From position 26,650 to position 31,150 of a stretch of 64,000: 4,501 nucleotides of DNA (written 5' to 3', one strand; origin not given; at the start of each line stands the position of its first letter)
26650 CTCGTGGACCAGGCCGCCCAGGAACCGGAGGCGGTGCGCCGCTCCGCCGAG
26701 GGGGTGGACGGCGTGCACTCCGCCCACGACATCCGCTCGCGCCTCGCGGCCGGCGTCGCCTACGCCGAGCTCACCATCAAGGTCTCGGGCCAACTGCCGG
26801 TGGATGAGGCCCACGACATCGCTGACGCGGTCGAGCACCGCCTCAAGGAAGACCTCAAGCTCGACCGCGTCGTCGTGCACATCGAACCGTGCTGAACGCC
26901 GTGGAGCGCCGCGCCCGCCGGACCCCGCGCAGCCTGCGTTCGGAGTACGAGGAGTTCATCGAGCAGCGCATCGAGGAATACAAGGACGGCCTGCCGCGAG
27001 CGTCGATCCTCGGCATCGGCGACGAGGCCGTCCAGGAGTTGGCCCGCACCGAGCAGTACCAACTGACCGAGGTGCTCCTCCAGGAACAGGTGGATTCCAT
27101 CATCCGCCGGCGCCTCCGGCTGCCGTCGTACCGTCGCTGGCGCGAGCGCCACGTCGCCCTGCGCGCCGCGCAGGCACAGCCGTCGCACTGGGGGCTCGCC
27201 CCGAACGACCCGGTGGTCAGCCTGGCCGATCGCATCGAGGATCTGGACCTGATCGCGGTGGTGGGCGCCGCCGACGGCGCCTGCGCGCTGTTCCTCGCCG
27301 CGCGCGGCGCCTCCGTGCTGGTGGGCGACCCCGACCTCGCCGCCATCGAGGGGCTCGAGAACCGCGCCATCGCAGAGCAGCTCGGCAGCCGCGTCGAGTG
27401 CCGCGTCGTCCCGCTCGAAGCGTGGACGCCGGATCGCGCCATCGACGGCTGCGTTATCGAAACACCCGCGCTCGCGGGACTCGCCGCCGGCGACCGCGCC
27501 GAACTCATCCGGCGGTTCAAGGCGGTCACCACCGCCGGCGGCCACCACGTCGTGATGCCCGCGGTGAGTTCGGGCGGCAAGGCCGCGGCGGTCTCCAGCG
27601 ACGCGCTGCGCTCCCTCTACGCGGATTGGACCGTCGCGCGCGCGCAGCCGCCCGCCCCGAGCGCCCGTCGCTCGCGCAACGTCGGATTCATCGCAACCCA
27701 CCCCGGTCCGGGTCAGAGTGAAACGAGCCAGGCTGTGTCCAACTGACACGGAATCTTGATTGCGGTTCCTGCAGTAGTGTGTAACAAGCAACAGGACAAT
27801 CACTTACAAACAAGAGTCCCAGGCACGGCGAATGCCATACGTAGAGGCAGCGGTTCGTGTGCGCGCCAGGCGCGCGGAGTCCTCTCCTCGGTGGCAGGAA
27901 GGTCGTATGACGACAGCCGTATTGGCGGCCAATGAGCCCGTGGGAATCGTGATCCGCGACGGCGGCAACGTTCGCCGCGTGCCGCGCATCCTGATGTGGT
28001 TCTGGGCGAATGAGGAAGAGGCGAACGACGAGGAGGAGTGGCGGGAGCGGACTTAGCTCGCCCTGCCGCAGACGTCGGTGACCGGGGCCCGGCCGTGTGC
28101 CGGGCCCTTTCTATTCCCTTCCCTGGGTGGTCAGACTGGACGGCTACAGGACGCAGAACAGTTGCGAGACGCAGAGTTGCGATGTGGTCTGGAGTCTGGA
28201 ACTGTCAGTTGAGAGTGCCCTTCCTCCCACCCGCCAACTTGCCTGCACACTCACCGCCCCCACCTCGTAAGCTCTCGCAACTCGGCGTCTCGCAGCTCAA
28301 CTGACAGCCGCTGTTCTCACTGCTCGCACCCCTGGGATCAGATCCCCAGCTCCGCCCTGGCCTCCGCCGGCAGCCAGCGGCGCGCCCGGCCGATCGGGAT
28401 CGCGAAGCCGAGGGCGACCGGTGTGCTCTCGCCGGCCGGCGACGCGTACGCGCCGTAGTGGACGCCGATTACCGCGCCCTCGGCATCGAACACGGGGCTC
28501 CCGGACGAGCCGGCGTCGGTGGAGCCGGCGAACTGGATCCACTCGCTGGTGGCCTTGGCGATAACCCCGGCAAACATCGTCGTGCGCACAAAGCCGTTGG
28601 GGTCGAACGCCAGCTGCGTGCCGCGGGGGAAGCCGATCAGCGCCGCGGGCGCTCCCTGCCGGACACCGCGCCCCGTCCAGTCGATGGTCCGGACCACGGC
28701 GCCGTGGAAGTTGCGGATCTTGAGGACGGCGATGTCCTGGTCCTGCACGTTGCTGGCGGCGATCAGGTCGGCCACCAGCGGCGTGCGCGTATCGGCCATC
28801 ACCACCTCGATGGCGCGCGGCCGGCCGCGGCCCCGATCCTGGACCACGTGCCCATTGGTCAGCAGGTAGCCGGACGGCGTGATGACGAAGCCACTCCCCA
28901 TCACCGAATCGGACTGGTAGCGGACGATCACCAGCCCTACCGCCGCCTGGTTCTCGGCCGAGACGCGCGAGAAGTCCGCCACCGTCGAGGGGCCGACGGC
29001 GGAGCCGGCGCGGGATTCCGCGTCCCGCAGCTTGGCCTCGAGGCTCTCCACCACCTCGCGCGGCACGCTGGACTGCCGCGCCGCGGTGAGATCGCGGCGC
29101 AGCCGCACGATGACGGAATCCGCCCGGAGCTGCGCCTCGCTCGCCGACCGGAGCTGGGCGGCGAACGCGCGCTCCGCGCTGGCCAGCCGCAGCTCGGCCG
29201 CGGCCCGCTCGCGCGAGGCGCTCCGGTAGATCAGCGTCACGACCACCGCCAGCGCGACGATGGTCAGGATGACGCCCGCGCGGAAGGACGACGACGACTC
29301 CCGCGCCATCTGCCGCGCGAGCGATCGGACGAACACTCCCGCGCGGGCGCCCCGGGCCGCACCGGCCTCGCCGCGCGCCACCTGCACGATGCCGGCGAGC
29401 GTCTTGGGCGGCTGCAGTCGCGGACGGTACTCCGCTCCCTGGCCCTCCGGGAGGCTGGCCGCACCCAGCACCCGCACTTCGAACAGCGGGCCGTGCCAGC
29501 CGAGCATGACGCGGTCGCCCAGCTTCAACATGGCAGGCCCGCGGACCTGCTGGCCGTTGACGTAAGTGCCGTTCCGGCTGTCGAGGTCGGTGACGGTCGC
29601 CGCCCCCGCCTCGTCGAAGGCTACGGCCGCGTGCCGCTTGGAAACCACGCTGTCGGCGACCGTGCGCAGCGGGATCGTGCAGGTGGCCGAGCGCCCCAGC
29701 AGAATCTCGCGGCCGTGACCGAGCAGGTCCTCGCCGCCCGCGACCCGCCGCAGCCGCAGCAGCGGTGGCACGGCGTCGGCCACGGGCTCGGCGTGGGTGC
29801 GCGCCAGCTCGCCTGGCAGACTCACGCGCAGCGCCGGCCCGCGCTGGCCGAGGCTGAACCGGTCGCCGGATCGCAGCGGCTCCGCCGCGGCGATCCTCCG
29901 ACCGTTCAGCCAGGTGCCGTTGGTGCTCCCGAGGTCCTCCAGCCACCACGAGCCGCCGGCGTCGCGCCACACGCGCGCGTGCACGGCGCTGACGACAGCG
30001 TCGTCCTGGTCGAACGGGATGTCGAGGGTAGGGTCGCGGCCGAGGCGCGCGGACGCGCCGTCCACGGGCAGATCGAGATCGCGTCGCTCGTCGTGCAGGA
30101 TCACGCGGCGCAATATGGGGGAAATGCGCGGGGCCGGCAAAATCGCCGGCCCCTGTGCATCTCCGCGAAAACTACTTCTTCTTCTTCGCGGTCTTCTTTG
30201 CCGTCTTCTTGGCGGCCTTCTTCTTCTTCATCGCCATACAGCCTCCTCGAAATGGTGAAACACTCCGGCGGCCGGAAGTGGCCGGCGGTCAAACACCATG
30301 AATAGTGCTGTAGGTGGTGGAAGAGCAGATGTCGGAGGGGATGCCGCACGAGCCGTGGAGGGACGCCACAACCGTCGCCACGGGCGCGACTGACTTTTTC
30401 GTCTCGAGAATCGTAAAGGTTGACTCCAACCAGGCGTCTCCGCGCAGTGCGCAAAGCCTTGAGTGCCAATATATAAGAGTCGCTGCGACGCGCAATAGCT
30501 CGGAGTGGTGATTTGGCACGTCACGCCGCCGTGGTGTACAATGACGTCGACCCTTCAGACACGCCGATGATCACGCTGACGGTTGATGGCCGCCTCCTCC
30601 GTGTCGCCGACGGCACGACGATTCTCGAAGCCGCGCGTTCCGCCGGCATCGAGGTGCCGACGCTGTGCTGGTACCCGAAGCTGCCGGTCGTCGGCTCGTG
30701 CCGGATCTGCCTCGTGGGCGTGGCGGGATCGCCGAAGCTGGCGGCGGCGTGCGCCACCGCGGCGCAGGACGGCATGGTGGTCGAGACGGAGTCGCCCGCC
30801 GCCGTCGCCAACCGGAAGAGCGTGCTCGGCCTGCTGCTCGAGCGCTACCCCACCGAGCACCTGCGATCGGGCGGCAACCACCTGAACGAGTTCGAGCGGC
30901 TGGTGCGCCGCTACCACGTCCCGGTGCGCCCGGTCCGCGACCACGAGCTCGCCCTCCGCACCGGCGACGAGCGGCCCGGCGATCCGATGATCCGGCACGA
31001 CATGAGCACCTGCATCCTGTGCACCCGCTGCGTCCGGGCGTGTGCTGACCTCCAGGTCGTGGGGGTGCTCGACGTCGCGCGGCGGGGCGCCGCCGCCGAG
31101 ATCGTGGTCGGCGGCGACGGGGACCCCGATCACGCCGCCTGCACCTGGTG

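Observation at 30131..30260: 21-codon poly-lysine micro-ORF with a strong SD upstream of the FHA-protease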

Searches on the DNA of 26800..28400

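Call 70: search_rna_families(source=window, start=26800, end=28400, threshold=evalue, max_evalue=1)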
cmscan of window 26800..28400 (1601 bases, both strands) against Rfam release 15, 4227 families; matches with E-value up to 1: 1.
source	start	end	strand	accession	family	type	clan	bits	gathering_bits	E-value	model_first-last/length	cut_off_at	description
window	27498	27536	-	RF01734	Fluoride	Cis-reg; riboswitch;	-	16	34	0.23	10-45/64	no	Fluoride riboswitch aptamer (crcB RNA motif)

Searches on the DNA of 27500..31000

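Call 5: search_rna_families(source=window, start=27500, end=31000, threshold=evalue, max_evalue=1)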
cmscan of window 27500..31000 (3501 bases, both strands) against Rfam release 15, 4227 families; matches with E-value up to 1: 1.
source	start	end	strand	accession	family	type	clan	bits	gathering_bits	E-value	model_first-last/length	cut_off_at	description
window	27500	27545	-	RF01734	Fluoride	Cis-reg; riboswitch;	-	15.8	34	0.6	1-43/64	3'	Fluoride riboswitch aptamer (crcB RNA motif)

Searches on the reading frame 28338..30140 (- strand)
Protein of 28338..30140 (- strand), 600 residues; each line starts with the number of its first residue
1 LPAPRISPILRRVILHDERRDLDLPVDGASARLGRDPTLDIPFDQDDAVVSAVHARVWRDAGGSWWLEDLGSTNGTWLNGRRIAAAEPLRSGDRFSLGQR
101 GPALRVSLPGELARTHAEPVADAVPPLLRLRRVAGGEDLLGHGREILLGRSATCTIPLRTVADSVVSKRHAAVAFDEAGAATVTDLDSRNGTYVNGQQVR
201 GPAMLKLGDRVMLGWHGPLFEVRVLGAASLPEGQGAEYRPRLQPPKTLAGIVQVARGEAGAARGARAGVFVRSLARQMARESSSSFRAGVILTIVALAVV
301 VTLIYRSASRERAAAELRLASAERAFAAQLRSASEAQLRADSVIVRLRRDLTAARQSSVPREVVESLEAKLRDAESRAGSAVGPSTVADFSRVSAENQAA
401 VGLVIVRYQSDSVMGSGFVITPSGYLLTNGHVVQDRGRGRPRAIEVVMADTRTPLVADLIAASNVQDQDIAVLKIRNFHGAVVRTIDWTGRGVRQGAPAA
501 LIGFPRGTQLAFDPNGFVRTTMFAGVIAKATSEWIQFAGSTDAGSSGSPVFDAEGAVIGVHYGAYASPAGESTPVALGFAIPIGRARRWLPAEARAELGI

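Call 8: search_protein_families(library=ncbifam, proteins=[window:28338-30140:-], max_evalue=1)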
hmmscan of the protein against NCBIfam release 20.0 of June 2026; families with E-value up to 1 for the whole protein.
window:28338-30140:- (600 aa): 16 families
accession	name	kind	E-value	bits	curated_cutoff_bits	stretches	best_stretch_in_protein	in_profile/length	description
NF049868.1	FhaB_Rv0019c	equivalog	7.1e-32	110.6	125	2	13-99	70-153/158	FHA domain-containing protein FhaB/FipA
NF052573.1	HisKinEspAMyxo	equivalog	3.6e-23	81.5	1400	2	33-112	50-125/755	serine histidine kinase EspA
TIGR02037.1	degP_htrA_DO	subfamily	2.4e-19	69.6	416.2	1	407-588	54-222/434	Do family serine endopeptidase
TIGR03354.1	VI_FHA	hypoth_equivalog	1.1e-14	55.1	120.25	2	27-108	22-103/420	type VI secretion system-associated FHA domain protein TagH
NF041660.2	oxygluDhInhib_OdhI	equivalog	1.6e-14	53.8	200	2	29-99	56-122/130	oxoglutarate dehydrogenase inhibitor Odhl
NF033760.1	gliding_GltG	equivalog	4e-14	52.1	650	2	46-107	39-97/650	adventurous gliding motility protein GltG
NF047968.1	SerProtHtrA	equivalog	8.9e-14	51.6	470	1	408-587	82-250/357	serine protease HtrA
NF041521.1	HhoA_HhoB_HtrA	equivalog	1.2e-13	51.1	450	1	412-588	56-218/335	HhoA/HhoB/HtrA family serine endopeptidase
NF033740.0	MarP_fam_protase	equivalog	3e-12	46.3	250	1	257-566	67-356/390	MarP family serine protease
TIGR02038.1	protease_degS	equivalog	1.8e-10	40.5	422.95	1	412-586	77-239/351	outer membrane-stress sensor serine endopeptidase DegS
NF008147.1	PRK10898.1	equivalog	4.3e-10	39.2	408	1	412-587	77-241/352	outer membrane-stress sensor serine endopeptidase DegS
NF050055.1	SerProtHtrAMycob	equivalog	8.1e-09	34.9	800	1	389-585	203-398/502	serine protease HtrA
NF008189.1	PRK10942.1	equivalog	1.1e-06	27.5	720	1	410-583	110-271/477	serine endoprotease DegP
NF053637.1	SerProtHtrAspr2045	equivalog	7.6e-05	21.8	650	1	424-583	117-272/394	serine protease HtrA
NF040961.1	MamO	equivalog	0.0012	17.2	800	1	382-561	67-240/648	magnetosome protein MamO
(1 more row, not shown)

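Call 9: search_protein_families(library=pfam, proteins=[window:28338-30140:-], max_evalue=1)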
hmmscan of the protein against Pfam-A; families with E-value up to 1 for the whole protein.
window:28338-30140:- (600 aa): 9 families
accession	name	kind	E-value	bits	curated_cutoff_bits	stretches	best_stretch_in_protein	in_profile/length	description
PF00498.31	FHA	-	2e-37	127.9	20.7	2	32-98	2-67/67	FHA domain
PF13365.12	Trypsin_2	-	6.2e-20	72.9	27.6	1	415-560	1-144/144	Trypsin-like peptidase domain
PF16697.10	Yop-YscD_cpl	-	2.2e-19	70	33.2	2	24-99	12-85/94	Inner membrane component of T3SS, cytoplasmic domain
PF00089.32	Trypsin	-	5.4e-10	39.9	20.6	1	407-590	19-220/220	Trypsin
PF05579.19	Peptidase_S32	-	0.0012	18.6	24.7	1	540-570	204-234/297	Equine arteritis virus serine endopeptidase S32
PF10459.15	Peptidase_S46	-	0.045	12.8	22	1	541-562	628-651/698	Peptidase S46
PF00949.27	Peptidase_S7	-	0.076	13.3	20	1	543-568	95-120/131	Peptidase S7, Flavivirus NS3 serine protease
PF02122.21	Peptidase_S39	-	0.088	12.8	21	1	539-566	142-167/203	Peptidase S39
PF01732.22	Mycop_pep_DUF31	-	0.7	9.9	27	1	540-563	323-346/346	Mycoplasma peptidase (DUF31)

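Call 10: find_homologous_proteins(query=window:28338-30140:-, max_evalue=1e-20)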
Query window:28338-30140:- (600 aa): 187 proteins with E <= 1e-20 among 8000 candidates; the best 120 are listed.
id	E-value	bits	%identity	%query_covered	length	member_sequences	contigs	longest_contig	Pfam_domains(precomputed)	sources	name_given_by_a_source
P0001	0.0e+0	1261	100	98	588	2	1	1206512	PF13365.13,PF00498.32,PF16697.11,PF00089.33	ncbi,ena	-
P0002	0.0e+0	1191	93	100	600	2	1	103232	PF13365.13,PF00498.32,PF16697.11,PF00089.33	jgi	-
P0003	0.0e+0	1166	90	100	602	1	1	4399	PF13365.13,PF00498.32,PF16697.11,PF00089.33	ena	-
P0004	0.0e+0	1133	88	100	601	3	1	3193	PF13365.13,PF00498.32,PF16697.11,PF00089.33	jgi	-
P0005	0.0e+0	1120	88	100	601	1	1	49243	PF13365.13,PF00498.32,PF16697.11,PF00089.33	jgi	jgi:pSer/pThr/pTyr-binding forkhead associated (FHA) protein/S1-C subfamily serine protease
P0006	0.0e+0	1105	87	98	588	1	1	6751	PF13365.13,PF00498.32,PF16697.11,PF00089.33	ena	-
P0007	0.0e+0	1084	84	100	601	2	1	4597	PF13365.13,PF00498.32,PF16697.11,PF00089.33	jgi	-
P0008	0.0e+0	1079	86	100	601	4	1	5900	PF13365.13,PF00498.32,PF16697.11,PF00089.33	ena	-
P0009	0.0e+0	1075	85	100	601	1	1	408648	PF13365.13,PF00498.32,PF16697.11,PF00089.33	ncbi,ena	-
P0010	0.0e+0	1074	85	98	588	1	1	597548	PF13365.13,PF00498.32,PF16697.11,PF00089.33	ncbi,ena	-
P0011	0.0e+0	1072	84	100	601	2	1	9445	PF13365.13,PF00498.32,PF16697.11,PF00089.33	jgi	-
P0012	0.0e+0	1053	83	98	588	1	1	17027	PF13365.13,PF00498.32,PF16697.11,PF00089.33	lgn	-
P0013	0.0e+0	1035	82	98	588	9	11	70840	PF13365.13,PF00498.32,PF16697.11,PF00089.33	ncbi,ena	-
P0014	0.0e+0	1034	82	99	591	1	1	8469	PF13365.13,PF00498.32,PF16697.11,PF00089.33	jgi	jgi:pSer/pThr/pTyr-binding forkhead associated (FHA) protein/S1-C subfamily serine protease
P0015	0.0e+0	1031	79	100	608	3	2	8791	PF13365.13,PF00498.32,PF16697.11,PF00089.33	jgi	-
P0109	2.1e-199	682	56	98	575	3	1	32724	PF13365.13,PF00498.32,PF16697.11,PF00089.33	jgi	jgi:pSer/pThr/pTyr-binding forkhead associated (FHA) protein/S1-C subfamily serine protease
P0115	1.1e-196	673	57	98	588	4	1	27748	PF13365.13,PF00498.32,PF16697.11,PF00089.33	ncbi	-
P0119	1.1e-194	666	55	98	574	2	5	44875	PF13365.13,PF00498.32,PF16697.11,PF00089.33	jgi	jgi:pSer/pThr/pTyr-binding forkhead associated (FHA) protein/S1-C subfamily serine protease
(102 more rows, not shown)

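Call 12: find_related_loci(query=A1, collection=genome_contigs, flank=3000)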
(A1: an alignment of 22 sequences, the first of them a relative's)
Query A1 (588 aa) in genome_contigs; peptide patterns used: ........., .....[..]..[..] (x = any residue, [..] = any of these).
599 stretches matched a pattern (row limit reached: there are more); 506 encode a relative of the query (tblastn E <= 1e-3); the best 80 are kept; 80 distinct loci.
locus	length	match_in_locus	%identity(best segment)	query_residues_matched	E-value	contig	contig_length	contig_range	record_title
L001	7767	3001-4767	71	1-588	0e+0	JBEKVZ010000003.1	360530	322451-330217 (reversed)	MAG: Gemmatimonadales bacterium isolate SPRUCE 616 SPRUCE_616_3, whole genome shotgun sequence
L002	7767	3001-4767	70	1-588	0e+0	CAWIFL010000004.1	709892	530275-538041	MAG: uncultured Gemmatimonadales bacterium isolate MFD03726.bin.1.195 genome assembly, contig: contig_32601, whole genom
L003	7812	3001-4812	68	1-588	0e+0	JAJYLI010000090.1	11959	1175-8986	MAG: bacterium isolate DBS2-1.bin69 NODE_10141_length_11959_cov_8.674527, whole genome shotgun sequence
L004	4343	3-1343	78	35-588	0e+0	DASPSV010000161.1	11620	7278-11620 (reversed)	MAG TPA_asm: Gemmatimonadales bacterium isolate SMAG_U12260 k141_1232958, whole genome shotgun sequence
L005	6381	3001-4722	55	1-588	0e+0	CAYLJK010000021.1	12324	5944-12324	MAG TPA_asm: uncultured Gemmatimonadales bacterium isolate binchicken_co107_112 genome assembly, contig: NODE_11864_leng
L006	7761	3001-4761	52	1-588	0e+0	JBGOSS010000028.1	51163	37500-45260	MAG: Gemmatimonadota bacterium isolate OBJ_0618_7090110_181 k141_10351826_length_51163_cov_16.0221, whole genome shotgun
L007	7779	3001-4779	52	1-588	0e+0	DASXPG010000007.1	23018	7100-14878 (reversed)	MAG TPA_asm: Gemmatimonadales bacterium isolate SMAG_U5402 k141_2124589, whole genome shotgun sequence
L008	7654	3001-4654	79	1-588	0e+0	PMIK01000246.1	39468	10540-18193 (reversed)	MAG: Gemmatimonadetes bacterium isolate fen_1246 73.20120600_E3D.47_contig_26110, whole genome shotgun sequence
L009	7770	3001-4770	76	1-588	0e+0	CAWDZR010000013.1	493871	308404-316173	MAG: uncultured Gemmatimonadales bacterium isolate MFD01299.bin.1.239 genome assembly, contig: contig_16881, whole genom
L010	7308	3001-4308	29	17-578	4e-32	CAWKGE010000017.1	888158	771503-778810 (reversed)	MAG: uncultured Gemmatimonadales bacterium isolate MFD05684.bin.2.269 genome assembly, contig: contig_40202, whole genom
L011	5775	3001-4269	28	16-551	4e-27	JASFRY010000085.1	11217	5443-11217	MAG: Gemmatimonadota bacterium isolate D1103M02metaG_sub_Bin_396 D1103M02metaG_FD_scaffold_1953_c1, whole genome shotgun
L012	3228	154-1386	30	19-551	1e-25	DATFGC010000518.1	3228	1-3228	MAG TPA_asm: Gemmatimonadales bacterium isolate SMAG_U8652 k141_1659122, whole genome shotgun sequence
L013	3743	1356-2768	28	21-558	3e-23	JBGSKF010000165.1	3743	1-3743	MAG: Gemmatimonadales bacterium isolate JTS-AC174 k141_1885511, whole genome shotgun sequence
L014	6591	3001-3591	37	13-213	3e-17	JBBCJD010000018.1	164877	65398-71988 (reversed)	MAG: bacterium isolate MAG_CPA_17 P10A_000000069714, whole genome shotgun sequence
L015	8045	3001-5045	32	21-204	5e-16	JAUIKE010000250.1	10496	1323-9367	MAG: Bacteroidia bacterium isolate Co_bin.344 NODE_35302_length_10496_cov_1.857846, whole genome shotgun sequence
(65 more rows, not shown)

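Call 63: find_encoding_contigs(protein=P0115, flank=1500, max_places=1)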
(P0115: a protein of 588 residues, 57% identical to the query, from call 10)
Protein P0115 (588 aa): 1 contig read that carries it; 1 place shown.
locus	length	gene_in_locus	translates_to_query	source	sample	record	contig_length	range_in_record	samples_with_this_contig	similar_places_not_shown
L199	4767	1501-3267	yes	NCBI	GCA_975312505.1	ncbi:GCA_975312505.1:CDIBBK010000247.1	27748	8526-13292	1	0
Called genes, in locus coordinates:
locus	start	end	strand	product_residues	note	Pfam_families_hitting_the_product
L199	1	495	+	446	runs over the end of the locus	PF01523:PmbA_TldD_1st (weak), PF19290:PmbA_TldD_2nd (weak), PF19289:PmbA_TldD_3rd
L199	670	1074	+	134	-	PF00903:Glyoxalase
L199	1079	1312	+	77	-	-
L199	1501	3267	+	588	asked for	PF16697:Yop-YscD_cpl, PF00498:FHA, PF16697:Yop-YscD_cpl, PF00498:FHA, PF00089:Trypsin (weak), PF13365:Trypsin_2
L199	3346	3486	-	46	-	-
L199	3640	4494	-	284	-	PF13649:Methyltransf_25 (weak)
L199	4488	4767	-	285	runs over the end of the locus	PF01545:Cation_efflux, PF16916:ZT_dimer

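Call 64: find_encoding_contigs(protein=P0119, flank=1500, max_places=1)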
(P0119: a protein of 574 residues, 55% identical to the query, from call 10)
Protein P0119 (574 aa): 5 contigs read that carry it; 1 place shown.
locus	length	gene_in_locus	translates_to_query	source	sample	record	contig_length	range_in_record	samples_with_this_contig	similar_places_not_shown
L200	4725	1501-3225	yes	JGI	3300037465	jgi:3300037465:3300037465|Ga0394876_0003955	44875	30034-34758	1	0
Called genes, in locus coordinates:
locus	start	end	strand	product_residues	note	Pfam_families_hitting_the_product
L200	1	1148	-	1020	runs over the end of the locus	PF13510:Fer2_4, PF12838:Fer4_7 (weak), PF13187:Fer4_9 (weak), PF13484:Fer4_16 (faint), PF22117:Fer4_Nqo3, PF04879:Molybdop_Fe4S4, PF00384:Molybdopterin, PF01568:Molydop_binding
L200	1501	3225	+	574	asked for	PF16697:Yop-YscD_cpl, PF00498:FHA, PF16697:Yop-YscD_cpl, PF00498:FHA, PF00089:Trypsin (weak), PF13365:Trypsin_2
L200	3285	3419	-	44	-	-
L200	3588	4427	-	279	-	PF13649:Methyltransf_25 (weak)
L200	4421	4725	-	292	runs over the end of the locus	PF01545:Cation_efflux, PF16916:ZT_dimer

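Call 65: find_encoding_contigs(protein=P0109, flank=1500, max_places=1)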
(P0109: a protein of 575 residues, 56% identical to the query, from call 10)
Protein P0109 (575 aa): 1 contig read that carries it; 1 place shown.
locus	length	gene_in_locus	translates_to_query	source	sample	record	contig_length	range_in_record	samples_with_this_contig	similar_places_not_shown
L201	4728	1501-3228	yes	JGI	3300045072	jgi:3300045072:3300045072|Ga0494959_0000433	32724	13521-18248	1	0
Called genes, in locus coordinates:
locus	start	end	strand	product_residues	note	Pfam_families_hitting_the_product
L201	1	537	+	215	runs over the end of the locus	-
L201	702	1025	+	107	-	PF02604:PhdYeFM_antitox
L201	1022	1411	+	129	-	PF01850:PIN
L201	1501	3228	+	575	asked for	PF16697:Yop-YscD_cpl (weak), PF00498:FHA, PF16697:Yop-YscD_cpl, PF00498:FHA, PF00089:Trypsin (weak), PF13365:Trypsin_2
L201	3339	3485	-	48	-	-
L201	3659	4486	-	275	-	-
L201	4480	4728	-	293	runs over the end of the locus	PF01545:Cation_efflux, PF16916:ZT_dimer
